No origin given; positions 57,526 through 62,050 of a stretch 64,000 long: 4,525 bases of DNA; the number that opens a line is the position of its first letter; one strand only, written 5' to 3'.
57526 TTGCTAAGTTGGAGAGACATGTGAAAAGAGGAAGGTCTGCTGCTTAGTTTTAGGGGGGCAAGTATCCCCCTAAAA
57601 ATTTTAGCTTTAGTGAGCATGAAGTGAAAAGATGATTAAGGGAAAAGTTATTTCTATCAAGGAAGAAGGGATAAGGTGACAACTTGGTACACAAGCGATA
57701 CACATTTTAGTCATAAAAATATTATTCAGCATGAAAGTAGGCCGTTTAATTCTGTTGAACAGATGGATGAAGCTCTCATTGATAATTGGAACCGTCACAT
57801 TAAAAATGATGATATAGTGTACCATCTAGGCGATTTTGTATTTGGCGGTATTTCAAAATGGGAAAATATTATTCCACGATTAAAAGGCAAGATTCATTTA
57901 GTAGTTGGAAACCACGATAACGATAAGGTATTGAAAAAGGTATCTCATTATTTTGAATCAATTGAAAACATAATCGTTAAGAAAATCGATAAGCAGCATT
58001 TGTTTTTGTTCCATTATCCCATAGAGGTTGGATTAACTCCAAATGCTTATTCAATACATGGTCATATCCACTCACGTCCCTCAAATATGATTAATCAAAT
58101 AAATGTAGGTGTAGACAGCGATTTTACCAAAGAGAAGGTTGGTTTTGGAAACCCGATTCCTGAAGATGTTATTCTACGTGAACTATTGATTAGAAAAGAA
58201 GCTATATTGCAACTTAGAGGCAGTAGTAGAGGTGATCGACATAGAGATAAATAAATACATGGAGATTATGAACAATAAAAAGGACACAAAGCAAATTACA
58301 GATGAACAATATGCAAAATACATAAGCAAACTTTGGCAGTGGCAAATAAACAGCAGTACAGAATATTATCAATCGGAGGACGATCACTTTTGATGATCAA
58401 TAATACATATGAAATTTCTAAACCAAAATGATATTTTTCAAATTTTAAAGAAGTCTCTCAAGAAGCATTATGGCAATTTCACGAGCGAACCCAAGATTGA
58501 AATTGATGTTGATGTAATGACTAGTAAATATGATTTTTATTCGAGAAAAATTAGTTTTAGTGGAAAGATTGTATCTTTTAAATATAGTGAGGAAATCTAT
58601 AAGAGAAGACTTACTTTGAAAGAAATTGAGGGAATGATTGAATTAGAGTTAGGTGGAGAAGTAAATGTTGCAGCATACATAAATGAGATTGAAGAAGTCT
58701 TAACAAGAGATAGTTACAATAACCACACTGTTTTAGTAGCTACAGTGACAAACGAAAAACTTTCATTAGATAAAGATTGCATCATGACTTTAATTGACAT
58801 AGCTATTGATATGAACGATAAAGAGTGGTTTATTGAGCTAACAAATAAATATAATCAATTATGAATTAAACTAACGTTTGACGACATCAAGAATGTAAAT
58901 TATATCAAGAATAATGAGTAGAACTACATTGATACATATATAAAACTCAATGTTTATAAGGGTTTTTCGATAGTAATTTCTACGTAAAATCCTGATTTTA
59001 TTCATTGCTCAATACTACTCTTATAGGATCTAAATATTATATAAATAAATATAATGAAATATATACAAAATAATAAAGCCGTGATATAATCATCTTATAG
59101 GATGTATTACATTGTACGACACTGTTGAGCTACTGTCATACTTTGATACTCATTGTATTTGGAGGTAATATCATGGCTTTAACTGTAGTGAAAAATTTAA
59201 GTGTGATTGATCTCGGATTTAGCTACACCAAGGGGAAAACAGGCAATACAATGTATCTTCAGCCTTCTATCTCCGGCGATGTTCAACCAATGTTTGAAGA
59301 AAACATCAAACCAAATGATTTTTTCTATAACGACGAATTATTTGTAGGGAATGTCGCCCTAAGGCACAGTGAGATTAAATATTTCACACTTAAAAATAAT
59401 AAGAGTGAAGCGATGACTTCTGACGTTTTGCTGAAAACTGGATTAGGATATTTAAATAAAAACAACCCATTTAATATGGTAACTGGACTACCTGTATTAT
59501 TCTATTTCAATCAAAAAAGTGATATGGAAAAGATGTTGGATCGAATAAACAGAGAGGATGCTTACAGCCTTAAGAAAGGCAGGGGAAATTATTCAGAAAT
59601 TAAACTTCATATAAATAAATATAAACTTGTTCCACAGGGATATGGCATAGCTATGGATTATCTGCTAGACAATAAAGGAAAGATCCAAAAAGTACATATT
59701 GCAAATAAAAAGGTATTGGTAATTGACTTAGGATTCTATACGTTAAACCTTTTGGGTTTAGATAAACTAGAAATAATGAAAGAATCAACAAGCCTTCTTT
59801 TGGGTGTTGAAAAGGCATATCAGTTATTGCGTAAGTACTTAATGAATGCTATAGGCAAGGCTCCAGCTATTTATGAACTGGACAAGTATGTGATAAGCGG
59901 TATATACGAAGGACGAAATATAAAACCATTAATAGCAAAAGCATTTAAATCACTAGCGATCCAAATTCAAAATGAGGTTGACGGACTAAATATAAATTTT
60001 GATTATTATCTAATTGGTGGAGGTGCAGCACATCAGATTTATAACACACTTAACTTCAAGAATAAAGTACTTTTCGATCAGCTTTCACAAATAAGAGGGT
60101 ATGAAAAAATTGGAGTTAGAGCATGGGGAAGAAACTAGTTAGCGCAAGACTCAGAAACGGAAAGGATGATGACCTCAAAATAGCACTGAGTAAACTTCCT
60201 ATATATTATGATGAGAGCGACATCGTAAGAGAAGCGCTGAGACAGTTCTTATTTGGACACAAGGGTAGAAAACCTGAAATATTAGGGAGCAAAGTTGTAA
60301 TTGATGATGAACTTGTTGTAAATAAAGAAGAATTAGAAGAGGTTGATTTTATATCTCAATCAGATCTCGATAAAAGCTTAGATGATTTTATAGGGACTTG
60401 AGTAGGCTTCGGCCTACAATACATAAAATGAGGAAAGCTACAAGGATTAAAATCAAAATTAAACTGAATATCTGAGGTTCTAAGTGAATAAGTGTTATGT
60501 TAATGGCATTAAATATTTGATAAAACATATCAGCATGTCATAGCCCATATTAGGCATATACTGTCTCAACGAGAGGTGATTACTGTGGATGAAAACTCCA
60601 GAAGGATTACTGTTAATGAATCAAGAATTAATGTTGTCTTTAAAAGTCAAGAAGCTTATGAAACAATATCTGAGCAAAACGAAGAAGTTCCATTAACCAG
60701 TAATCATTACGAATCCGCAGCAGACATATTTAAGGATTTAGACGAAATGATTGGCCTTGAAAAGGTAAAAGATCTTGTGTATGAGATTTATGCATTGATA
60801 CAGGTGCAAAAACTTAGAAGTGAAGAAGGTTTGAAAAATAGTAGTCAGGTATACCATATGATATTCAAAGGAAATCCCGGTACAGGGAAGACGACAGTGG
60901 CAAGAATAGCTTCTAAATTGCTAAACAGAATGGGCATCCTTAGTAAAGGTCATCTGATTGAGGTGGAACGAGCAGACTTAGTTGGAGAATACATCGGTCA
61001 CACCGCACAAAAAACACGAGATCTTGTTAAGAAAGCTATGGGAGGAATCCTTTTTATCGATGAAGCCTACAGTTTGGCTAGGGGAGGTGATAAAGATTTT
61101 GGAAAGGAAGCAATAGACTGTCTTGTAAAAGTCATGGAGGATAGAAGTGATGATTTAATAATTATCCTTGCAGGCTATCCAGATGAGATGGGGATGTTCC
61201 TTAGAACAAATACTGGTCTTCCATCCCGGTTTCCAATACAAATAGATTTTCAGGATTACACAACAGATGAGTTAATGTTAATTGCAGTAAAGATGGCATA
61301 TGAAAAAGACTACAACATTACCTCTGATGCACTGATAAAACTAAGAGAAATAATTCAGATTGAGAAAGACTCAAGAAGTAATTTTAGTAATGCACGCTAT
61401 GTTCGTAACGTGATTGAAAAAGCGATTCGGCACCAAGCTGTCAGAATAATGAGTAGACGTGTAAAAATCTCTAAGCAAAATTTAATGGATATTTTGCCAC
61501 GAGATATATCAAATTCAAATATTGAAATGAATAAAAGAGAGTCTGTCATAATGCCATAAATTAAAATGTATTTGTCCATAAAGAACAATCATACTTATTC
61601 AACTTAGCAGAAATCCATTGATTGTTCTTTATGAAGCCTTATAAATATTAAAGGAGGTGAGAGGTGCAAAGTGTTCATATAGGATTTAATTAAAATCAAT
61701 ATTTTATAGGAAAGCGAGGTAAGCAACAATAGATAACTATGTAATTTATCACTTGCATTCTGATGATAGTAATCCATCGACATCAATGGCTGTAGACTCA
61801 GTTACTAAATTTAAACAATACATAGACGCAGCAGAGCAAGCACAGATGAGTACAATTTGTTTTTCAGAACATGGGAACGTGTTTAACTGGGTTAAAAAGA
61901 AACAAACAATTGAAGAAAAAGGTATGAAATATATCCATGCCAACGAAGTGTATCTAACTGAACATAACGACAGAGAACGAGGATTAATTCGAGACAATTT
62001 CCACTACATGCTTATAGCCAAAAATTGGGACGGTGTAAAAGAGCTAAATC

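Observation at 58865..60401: Actin-like ParM/Alp ATPase + RHH protein cassette with direct repeats bracketing its promoter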

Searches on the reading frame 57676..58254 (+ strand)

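Call 3: search_protein_families(library=pfam, proteins=[window:57676-58254:+], max_evalue=1)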
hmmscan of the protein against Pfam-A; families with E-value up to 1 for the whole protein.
window:57676-58254:+ (192 aa): 4 families
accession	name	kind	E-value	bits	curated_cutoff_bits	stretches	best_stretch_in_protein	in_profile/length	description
PF00149.33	Metallophos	-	4.5e-08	34.2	21.5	1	1-137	1-118/191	Calcineurin-like phosphoesterase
PF12850.12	Metallophos_2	-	6.6e-07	29.9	27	1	2-138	2-123/154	Calcineurin-like phosphoesterase superfamily domain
PF22383.1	AVR-Pik_HID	-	0.11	13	27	1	11-59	7-54/61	AVR-Pik-like, HMA interaction domain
PF10460.15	Peptidase_M30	-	0.31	10.1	25.8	1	28-100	37-108/369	Peptidase M30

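Call 4: search_protein_families(library=phrogs, proteins=[window:57676-58254:+], max_evalue=0.1)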
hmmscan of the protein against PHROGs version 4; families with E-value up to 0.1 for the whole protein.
window:57676-58254:+ (192 aa): 4 families
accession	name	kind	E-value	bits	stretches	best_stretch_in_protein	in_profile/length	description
phrog_547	-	other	7.4e-50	170.3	1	1-169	29-198/245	phosphoesterase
phrog_30537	-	unknown function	2.1e-06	29.1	1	20-71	5-55/87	-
phrog_1649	-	other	0.0023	17.6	1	2-100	37-127/308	metallo-phosphoesterase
phrog_6044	-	unknown function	0.071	14.3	0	27-59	33-65/124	-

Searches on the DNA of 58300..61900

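Call 72: search_rna_families(source=window, start=58300, end=61900, threshold=evalue, max_evalue=1)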
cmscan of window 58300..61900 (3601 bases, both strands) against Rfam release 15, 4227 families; matches with E-value up to 1: 0.
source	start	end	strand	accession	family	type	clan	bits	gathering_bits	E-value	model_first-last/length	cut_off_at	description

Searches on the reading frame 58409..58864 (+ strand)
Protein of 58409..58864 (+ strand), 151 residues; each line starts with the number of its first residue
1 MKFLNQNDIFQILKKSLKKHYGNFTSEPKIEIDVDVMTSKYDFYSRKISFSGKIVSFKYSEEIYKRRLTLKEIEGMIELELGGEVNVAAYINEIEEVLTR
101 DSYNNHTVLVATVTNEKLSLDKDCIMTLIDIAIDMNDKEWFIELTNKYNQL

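Call 3: search_protein_families(library=pfam, proteins=[window:58409-58864:+], max_evalue=1)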
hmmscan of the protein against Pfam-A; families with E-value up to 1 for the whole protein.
window:58409-58864:+ (151 aa): 2 families
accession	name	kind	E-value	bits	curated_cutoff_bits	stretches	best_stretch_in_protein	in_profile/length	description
PF08858.15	IDEAL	-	1.4e-07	31.5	22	1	122-148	11-37/37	IDEAL domain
PF08529.16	NusA_N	-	0.027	15.1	23.8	1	4-55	15-62/119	NusA N-terminal domain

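Call 4: search_protein_families(library=phrogs, proteins=[window:58409-58864:+], max_evalue=0.1)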
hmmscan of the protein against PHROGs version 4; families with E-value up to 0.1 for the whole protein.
window:58409-58864:+ (151 aa): 8 families
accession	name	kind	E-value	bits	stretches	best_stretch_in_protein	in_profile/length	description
phrog_25185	-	unknown function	7.4e-07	30.2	1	117-149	65-97/116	-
phrog_35666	-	unknown function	0.00011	23.2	1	115-146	145-178/183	-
phrog_11547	-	unknown function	0.0037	18.3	1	114-146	26-57/64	-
phrog_38082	-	unknown function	0.009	17.1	1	105-144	59-99/107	-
phrog_12120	-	unknown function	0.046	14.7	0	17-49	18-51/62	-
phrog_16998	-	unknown function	0.061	14.3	0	94-120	9-35/68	-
phrog_15120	-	unknown function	0.069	14.4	0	76-147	97-161/161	-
phrog_26024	-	other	0.07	13.5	1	11-138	7-135/202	protease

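Call 14: search_protein_families(library=ncbifam, proteins=[window:58409-58864:+], max_evalue=1)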
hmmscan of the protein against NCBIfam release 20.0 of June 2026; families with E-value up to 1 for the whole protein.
window:58409-58864:+ (151 aa): 2 families
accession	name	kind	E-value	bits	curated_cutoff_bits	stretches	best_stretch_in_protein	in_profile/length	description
NF002965.0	PRK03636.1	equivalog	0.00083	19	182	1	77-151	99-178/181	ReoY family proteolytic degradation factor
NF002266.0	PRK01198.1-2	equivalog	0.0056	15.7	270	1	6-85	57-137/333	V-type ATP synthase subunit C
